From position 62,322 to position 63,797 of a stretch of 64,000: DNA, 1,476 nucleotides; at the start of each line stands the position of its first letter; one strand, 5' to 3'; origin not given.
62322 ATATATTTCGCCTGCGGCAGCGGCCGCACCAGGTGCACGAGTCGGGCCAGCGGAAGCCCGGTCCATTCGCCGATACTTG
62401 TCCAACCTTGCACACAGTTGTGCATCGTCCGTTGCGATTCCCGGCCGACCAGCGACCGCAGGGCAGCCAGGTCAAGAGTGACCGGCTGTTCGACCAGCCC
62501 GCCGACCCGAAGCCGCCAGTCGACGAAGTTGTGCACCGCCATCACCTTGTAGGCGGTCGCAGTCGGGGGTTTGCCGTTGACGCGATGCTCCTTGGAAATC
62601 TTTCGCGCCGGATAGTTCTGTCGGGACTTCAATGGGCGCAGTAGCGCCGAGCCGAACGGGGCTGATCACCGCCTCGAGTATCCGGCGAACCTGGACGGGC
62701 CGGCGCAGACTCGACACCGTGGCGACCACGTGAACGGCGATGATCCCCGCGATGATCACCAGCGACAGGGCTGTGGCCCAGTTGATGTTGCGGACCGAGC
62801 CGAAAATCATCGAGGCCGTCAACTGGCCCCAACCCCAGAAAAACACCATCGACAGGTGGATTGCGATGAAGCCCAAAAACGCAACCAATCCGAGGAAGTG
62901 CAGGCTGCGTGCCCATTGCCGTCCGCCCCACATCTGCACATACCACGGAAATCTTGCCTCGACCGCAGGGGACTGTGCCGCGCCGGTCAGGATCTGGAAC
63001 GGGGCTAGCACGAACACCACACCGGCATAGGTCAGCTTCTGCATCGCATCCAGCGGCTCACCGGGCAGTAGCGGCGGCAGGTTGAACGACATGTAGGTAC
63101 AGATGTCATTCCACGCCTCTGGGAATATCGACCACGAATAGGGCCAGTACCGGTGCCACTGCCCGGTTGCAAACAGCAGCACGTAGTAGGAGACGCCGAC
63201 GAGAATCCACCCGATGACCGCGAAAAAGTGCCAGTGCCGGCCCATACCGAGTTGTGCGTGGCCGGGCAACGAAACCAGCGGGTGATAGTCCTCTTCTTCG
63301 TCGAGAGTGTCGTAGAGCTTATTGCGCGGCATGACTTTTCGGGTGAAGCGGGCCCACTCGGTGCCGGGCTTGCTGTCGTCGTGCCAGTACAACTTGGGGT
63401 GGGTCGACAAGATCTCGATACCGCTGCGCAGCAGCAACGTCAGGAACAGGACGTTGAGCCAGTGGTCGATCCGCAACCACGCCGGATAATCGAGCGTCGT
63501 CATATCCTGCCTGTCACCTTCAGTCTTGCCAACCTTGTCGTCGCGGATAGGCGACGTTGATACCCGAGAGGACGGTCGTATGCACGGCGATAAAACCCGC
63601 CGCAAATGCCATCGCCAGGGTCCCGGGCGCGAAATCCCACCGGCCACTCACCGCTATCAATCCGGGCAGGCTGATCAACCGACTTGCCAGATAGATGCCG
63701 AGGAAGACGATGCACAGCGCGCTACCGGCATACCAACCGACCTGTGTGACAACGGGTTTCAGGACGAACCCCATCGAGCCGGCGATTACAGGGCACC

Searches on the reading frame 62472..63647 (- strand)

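Call 31: search_protein_families(library=pfam, proteins=[window:62472-63647:-], max_evalue=0.00001)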
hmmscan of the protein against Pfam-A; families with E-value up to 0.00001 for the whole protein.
window:62472-63647:- (391 aa): 1 family
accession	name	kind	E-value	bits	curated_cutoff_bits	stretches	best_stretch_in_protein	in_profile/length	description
PF01292.26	Ni_hydr_CYTB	-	1.4e-25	90.6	30.1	1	54-283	2-179/179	Prokaryotic cytochrome b561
